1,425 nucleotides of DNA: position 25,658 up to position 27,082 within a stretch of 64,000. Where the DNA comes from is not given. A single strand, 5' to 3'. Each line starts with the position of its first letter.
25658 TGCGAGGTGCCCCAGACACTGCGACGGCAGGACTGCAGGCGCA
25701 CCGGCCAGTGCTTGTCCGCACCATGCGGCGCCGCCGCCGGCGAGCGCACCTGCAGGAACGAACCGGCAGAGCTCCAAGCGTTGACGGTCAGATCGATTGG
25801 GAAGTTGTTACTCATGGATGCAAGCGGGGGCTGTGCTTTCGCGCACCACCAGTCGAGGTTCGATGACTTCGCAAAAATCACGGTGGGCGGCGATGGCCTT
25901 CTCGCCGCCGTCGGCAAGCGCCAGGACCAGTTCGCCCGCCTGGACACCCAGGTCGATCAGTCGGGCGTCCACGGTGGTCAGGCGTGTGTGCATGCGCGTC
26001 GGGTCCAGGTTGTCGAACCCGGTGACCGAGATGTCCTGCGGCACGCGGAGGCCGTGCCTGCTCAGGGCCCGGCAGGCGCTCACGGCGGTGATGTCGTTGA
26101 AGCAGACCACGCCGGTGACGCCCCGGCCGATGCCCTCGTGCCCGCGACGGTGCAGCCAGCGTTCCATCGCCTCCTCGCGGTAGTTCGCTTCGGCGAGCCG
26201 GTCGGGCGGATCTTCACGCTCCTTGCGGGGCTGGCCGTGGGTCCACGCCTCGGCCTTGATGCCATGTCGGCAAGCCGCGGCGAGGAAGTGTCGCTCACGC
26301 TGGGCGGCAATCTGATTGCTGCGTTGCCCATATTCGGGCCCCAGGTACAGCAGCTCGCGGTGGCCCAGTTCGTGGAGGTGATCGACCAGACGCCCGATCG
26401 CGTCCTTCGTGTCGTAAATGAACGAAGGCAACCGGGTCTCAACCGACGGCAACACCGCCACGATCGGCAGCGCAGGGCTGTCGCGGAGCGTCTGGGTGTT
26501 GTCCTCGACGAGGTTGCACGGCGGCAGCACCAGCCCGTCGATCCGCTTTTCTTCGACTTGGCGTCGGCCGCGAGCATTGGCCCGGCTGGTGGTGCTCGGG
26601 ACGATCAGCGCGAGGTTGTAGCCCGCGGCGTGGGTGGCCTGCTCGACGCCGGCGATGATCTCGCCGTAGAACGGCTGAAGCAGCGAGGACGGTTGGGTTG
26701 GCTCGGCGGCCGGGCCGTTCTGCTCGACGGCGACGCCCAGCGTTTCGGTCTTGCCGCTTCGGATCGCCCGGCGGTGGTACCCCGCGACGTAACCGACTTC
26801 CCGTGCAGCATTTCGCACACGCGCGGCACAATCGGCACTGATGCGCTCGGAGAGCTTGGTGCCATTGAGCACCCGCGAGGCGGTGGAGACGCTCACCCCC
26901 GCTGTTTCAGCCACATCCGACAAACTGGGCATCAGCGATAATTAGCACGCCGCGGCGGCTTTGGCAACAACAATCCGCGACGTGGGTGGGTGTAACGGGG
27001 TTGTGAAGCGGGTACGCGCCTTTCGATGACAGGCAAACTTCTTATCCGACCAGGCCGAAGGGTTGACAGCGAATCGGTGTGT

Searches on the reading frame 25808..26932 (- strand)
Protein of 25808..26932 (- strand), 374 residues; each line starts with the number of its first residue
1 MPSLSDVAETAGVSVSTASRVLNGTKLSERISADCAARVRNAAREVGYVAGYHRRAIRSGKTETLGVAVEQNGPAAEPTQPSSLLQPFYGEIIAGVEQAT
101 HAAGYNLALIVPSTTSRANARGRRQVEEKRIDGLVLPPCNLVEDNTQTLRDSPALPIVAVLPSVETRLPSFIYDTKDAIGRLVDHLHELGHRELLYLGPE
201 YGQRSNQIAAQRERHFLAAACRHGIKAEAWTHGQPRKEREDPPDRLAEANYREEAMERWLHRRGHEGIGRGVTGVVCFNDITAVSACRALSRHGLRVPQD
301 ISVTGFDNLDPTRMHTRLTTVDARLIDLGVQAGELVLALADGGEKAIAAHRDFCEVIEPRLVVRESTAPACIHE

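Call 14: search_protein_families(library=pfam, proteins=[window:25808-26932:-], max_evalue=0.001)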
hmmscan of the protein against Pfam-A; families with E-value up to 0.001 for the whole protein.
window:25808-26932:- (374 aa): 3 families
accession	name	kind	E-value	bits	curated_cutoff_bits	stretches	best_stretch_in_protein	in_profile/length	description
PF13377.12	Peripla_BP_3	-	3.2e-26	92.8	26.5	1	183-367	1-167/167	Periplasmic binding protein-like domain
PF00532.27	Peripla_BP_1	-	6.8e-18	65.6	22.2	1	86-338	13-259/281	Periplasmic binding proteins and sugar binding domain of LacI family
PF00356.27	LacI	-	1.8e-12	47.3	27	1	4-49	2-44/46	Bacterial regulatory proteins, lacI family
